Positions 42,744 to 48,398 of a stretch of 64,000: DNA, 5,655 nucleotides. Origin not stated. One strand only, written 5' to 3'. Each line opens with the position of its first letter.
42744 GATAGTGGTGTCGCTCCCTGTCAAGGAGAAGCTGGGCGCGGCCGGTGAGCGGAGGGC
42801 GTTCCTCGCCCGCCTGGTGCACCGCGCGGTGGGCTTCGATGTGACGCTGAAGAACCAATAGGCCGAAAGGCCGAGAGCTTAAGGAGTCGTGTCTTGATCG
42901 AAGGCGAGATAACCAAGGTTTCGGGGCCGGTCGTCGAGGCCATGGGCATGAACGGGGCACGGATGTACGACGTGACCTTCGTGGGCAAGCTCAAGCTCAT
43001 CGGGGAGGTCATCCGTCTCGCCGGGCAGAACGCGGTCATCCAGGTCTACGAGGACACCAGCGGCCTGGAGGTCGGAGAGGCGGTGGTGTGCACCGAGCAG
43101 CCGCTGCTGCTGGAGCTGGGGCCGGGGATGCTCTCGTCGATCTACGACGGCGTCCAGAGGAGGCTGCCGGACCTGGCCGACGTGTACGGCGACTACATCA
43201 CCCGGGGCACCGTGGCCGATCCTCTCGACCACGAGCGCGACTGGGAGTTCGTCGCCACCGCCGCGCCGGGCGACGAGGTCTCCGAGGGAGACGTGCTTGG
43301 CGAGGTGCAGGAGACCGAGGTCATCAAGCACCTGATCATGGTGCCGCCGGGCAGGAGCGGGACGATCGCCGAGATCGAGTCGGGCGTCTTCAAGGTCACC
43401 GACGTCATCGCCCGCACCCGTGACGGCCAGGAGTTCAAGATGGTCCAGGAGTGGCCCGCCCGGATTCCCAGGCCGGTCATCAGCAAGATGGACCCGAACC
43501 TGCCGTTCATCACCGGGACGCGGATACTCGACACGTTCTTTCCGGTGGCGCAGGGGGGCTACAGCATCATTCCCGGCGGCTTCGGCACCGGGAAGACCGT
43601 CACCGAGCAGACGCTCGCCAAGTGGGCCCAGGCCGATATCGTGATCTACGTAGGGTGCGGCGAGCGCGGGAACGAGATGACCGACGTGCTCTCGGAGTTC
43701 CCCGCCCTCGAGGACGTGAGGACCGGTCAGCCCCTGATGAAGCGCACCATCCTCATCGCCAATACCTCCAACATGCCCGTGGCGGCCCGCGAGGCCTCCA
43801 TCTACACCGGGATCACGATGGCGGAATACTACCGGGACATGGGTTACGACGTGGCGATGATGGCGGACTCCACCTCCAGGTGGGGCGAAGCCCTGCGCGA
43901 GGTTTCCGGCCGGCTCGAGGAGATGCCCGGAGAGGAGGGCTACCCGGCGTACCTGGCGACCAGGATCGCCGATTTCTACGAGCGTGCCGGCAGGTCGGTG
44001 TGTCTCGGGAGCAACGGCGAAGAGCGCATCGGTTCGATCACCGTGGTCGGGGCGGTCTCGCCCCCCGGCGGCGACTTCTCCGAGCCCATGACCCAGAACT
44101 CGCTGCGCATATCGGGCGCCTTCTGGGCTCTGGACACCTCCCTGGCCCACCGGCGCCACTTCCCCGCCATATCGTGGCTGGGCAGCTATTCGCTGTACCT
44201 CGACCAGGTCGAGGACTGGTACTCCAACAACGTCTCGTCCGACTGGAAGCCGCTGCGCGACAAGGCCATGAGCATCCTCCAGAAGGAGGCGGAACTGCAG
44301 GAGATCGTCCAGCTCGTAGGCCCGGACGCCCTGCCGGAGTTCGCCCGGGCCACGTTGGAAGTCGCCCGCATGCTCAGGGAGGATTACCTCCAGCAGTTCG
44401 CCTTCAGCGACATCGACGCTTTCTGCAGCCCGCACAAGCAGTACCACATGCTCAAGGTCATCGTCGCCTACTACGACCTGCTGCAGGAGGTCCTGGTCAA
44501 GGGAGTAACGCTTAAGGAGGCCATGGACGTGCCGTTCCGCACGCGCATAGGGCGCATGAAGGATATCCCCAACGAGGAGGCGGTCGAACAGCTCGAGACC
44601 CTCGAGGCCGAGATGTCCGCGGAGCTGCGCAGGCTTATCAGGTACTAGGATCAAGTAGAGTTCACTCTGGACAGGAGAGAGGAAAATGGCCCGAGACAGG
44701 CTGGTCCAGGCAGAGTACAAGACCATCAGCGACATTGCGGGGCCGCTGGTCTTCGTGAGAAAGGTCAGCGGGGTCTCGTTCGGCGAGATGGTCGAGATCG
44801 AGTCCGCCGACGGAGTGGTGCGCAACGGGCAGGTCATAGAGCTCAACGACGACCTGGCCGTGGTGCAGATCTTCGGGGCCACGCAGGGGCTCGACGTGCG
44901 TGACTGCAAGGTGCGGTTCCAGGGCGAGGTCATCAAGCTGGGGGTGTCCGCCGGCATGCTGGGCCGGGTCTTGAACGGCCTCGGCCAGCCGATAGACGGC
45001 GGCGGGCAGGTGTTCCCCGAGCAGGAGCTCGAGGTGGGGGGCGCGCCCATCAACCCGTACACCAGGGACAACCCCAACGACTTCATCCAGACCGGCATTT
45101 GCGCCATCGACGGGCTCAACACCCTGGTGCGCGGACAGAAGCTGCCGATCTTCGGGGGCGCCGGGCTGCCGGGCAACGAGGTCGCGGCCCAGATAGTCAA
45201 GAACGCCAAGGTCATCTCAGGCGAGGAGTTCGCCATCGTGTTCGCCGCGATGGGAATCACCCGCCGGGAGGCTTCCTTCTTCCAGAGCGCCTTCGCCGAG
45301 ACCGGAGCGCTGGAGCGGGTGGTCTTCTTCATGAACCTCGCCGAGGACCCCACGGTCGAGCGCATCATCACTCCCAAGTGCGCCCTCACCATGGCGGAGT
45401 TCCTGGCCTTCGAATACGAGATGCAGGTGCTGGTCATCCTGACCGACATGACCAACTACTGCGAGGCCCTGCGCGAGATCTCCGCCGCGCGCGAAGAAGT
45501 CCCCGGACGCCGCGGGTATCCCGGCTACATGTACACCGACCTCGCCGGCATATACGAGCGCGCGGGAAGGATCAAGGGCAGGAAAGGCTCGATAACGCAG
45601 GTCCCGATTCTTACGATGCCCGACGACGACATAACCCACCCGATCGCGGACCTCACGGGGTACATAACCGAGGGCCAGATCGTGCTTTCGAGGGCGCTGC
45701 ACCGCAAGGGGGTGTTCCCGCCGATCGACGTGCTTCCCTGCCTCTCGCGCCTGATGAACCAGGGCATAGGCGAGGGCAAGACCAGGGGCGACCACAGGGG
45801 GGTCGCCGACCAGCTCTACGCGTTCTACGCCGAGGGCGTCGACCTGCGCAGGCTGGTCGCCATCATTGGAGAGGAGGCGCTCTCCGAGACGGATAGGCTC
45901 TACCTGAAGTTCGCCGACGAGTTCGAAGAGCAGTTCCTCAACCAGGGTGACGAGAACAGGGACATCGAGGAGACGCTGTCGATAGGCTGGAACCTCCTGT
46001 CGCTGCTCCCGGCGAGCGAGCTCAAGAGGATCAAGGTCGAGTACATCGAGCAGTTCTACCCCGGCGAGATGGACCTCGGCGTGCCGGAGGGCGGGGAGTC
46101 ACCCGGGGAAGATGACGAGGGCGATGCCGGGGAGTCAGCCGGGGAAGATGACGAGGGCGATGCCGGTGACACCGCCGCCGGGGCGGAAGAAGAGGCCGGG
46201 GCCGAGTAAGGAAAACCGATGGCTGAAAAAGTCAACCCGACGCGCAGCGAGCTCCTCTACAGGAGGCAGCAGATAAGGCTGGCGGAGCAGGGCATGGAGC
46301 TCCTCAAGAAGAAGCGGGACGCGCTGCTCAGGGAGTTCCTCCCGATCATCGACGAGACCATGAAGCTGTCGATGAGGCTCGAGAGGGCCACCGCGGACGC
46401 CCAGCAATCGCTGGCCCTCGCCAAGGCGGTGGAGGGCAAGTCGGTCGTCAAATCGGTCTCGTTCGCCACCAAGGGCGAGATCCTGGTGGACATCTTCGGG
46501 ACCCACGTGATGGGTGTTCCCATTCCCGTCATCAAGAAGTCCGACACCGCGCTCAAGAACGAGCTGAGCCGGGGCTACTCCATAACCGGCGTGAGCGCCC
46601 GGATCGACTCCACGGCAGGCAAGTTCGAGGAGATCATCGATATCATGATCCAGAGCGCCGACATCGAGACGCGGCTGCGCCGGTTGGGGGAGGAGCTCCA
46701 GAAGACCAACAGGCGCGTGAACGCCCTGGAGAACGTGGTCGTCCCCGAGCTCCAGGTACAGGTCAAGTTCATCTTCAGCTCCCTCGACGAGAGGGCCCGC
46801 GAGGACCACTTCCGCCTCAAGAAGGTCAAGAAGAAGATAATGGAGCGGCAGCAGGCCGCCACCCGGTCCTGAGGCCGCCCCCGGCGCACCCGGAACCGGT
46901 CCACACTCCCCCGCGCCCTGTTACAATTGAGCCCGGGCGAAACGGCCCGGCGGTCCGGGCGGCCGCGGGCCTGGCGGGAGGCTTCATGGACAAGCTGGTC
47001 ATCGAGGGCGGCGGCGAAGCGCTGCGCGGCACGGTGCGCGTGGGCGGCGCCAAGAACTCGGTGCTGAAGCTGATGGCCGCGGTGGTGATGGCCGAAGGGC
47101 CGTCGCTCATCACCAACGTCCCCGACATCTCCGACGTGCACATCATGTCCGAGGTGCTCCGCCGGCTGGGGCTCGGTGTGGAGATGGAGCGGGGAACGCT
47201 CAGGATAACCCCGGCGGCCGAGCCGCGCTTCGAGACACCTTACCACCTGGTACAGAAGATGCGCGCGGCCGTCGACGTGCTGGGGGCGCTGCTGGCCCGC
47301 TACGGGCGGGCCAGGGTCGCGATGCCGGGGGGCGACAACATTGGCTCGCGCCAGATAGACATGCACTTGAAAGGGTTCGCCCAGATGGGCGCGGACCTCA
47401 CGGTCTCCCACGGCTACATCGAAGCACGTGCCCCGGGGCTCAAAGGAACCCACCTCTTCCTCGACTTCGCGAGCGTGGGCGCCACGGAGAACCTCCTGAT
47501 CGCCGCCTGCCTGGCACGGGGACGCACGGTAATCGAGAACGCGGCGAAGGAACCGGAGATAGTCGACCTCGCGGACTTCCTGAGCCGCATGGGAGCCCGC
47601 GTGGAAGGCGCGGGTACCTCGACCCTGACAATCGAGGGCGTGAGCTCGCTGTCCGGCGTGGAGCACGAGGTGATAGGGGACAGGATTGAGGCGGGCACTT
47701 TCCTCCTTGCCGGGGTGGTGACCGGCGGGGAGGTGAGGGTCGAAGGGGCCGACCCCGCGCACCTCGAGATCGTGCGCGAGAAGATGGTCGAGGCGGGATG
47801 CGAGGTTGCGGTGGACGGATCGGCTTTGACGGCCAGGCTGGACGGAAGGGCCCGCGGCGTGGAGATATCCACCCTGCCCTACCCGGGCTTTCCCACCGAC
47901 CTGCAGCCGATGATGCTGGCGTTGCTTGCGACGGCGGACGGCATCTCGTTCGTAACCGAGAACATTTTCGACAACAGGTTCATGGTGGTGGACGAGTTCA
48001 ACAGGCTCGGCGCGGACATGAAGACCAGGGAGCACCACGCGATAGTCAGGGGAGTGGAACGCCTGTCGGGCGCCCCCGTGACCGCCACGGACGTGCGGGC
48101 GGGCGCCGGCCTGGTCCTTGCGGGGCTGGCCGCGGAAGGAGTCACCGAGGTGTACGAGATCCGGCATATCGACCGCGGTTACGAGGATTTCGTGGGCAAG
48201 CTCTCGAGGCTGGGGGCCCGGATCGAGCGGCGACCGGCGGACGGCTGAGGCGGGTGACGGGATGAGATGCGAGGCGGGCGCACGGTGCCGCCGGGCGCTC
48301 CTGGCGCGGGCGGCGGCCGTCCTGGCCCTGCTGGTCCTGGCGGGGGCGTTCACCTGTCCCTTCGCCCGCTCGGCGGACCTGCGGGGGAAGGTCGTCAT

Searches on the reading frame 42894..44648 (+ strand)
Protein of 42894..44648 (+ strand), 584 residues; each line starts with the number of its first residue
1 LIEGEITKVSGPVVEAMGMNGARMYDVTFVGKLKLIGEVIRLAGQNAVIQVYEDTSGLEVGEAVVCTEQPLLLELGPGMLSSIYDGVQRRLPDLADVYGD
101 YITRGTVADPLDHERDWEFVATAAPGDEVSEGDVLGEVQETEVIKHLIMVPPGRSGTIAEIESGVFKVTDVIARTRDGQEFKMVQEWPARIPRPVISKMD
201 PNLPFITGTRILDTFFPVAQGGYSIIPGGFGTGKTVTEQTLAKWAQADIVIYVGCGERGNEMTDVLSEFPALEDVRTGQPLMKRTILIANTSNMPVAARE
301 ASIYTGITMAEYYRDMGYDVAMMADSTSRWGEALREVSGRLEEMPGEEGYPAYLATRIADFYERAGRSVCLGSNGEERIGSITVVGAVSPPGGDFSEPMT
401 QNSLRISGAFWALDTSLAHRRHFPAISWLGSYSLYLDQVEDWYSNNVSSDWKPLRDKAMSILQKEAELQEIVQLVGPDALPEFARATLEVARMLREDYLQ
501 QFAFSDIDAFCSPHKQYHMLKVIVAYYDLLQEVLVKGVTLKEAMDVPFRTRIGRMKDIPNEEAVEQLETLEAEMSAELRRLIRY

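Call 21: search_protein_families(library=pfam, proteins=[window:42894-44648:+], max_evalue=0.001)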
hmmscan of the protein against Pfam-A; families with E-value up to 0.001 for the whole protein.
window:42894-44648:+ (584 aa): 4 families
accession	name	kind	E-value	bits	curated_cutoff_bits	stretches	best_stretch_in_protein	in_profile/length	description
PF00006.31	ATP-synt_ab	-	1.7e-71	240.6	29.5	1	208-433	1-213/213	ATP synthase alpha/beta family, nucleotide-binding domain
PF16886.11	ATP-synt_ab_Xtn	-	9.2e-27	93.1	25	1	109-190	2-88/88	ATPsynthase alpha/beta subunit barrel-sandwich domain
PF22919.1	ATP-synt_VA_C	-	1.2e-25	90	24.7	1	441-533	2-92/101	C-terminal domain of V and A type ATP synthase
PF02874.29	ATP-synt_ab_N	-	2.3e-12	47.7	20.9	1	6-67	1-68/69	ATP synthase alpha/beta family, beta-barrel domain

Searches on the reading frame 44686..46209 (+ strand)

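Call 21: search_protein_families(library=pfam, proteins=[window:44686-46209:+], max_evalue=0.001)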
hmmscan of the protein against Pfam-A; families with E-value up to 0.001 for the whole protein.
window:44686-46209:+ (507 aa): 3 families
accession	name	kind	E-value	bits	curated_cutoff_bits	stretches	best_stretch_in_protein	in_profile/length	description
PF00006.31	ATP-synt_ab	-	3e-76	256.2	29.5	1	137-354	1-213/213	ATP synthase alpha/beta family, nucleotide-binding domain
PF22919.1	ATP-synt_VA_C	-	2.3e-33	114.7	24.7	1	360-458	2-101/101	C-terminal domain of V and A type ATP synthase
PF02874.29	ATP-synt_ab_N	-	7.3e-11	42.9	20.9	1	14-80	1-69/69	ATP synthase alpha/beta family, beta-barrel domain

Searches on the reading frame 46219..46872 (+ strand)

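Call 21: search_protein_families(library=pfam, proteins=[window:46219-46872:+], max_evalue=0.001)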
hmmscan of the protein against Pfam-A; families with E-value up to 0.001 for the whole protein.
window:46219-46872:+ (217 aa): 1 family
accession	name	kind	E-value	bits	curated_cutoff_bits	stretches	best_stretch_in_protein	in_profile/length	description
PF01813.22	ATP-synt_D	-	3.4e-51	174.3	25.7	1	11-205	1-196/196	ATP synthase subunit D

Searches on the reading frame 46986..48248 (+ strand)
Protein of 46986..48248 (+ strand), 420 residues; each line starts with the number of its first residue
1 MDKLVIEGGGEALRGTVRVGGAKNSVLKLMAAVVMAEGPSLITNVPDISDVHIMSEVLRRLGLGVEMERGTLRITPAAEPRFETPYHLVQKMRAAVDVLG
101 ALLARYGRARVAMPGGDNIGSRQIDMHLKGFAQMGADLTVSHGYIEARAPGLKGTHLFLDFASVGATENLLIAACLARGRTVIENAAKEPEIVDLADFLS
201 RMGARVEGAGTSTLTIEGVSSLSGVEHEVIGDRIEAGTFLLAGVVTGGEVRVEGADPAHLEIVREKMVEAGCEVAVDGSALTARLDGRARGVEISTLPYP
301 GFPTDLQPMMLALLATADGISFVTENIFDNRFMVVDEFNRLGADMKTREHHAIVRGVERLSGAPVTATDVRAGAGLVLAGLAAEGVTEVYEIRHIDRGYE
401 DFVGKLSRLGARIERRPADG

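Call 21: search_protein_families(library=pfam, proteins=[window:46986-48248:+], max_evalue=0.001)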
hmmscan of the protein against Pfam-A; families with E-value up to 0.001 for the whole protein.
window:46986-48248:+ (420 aa): 1 family
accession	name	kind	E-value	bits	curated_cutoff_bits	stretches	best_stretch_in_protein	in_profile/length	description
PF00275.25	EPSP_synthase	-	3.2e-105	352.7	22.8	1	10-406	4-417/417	EPSP synthase (3-phosphoshikimate 1-carboxyvinyltransferase)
